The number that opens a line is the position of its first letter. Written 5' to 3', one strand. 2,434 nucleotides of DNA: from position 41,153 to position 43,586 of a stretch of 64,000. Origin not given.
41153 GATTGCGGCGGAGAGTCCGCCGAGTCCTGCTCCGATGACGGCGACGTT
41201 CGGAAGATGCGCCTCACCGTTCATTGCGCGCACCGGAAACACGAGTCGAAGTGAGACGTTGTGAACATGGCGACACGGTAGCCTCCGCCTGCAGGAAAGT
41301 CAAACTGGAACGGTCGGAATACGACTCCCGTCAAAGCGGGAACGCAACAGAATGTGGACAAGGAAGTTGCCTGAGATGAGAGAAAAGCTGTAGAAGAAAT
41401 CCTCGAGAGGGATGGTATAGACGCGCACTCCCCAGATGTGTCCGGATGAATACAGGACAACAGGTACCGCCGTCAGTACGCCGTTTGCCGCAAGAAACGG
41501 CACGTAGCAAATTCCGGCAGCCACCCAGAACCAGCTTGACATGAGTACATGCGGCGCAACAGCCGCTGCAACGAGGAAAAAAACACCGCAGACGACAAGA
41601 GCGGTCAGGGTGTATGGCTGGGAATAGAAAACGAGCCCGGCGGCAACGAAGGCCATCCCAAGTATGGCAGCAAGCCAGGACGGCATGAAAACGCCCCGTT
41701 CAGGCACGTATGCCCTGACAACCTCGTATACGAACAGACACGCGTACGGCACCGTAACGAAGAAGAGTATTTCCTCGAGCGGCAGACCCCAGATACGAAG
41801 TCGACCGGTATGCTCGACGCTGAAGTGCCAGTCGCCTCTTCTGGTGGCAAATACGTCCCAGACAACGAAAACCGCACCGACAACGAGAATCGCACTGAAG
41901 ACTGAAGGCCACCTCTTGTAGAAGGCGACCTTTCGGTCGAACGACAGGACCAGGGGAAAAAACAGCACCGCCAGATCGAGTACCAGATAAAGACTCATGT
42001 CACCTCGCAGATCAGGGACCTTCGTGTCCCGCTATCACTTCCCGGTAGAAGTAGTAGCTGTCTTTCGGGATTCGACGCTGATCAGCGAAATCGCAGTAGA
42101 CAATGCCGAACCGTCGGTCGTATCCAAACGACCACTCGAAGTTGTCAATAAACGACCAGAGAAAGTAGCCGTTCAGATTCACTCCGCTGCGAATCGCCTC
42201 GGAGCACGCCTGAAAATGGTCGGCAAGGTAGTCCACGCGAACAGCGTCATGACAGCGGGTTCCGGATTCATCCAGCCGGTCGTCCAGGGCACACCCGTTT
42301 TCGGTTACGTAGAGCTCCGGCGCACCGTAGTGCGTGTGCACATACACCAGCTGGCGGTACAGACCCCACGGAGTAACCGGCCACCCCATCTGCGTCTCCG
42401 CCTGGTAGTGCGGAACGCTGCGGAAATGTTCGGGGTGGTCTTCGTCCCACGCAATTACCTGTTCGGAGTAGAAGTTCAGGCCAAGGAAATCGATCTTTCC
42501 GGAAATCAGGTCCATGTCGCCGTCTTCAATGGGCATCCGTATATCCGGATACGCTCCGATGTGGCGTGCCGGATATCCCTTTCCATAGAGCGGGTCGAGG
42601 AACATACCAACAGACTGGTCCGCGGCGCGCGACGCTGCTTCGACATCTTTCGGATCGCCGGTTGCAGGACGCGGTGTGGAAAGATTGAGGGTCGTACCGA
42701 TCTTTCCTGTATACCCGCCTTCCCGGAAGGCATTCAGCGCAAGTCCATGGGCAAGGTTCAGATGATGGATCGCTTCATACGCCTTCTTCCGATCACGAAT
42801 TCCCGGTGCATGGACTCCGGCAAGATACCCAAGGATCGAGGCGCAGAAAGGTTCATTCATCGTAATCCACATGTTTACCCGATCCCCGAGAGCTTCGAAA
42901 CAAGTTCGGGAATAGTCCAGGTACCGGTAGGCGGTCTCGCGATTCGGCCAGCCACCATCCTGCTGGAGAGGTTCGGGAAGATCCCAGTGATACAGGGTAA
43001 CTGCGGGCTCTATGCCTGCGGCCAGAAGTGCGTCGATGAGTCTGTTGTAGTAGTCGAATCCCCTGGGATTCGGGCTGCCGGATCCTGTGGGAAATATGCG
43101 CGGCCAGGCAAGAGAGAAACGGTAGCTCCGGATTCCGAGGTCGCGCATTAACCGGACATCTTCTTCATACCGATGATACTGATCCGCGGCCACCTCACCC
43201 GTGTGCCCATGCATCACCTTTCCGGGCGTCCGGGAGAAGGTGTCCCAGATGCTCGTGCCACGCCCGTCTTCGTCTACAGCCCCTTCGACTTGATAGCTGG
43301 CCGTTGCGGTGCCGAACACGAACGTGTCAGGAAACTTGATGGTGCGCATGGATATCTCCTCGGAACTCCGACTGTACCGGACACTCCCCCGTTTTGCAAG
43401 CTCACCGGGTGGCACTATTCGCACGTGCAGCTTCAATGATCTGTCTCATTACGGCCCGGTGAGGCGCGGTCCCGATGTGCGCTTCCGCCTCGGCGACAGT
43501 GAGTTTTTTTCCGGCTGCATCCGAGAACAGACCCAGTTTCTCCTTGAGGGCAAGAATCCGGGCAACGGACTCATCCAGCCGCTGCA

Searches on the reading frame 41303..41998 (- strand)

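Call 39: search_protein_families(library=pfam, proteins=[window:41303-41998:-], max_evalue=0.0001)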
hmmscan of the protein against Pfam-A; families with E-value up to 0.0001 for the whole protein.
window:41303-41998:- (232 aa): 1 family
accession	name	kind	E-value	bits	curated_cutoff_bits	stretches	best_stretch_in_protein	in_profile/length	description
PF18916.5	Lycopene_cyc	-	2.4e-27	95.8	27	2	2-93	2-91/92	Lycopene cyclase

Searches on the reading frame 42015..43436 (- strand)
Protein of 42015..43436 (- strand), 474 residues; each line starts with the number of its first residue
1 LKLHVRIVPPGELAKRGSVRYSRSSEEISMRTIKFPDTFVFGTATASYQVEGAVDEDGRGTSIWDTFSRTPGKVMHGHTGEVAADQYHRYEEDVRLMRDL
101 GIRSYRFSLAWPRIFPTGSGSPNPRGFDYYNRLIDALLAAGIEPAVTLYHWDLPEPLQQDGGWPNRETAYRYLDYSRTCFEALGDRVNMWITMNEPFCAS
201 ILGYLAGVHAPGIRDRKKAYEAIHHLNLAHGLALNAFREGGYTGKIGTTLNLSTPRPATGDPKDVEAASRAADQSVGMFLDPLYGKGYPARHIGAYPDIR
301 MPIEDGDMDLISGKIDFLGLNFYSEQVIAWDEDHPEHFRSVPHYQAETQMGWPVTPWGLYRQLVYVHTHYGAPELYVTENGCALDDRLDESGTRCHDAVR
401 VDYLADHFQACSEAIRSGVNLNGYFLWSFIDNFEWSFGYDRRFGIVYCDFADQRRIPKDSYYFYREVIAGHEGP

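Call 39: search_protein_families(library=pfam, proteins=[window:42015-43436:-], max_evalue=0.0001)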
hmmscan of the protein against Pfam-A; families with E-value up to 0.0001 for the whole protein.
window:42015-43436:- (474 aa): 1 family
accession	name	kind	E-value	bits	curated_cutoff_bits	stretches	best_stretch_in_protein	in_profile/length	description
PF00232.24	Glyco_hydro_1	-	8.3e-163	542.5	22.6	1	33-470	3-450/453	Glycosyl hydrolase family 1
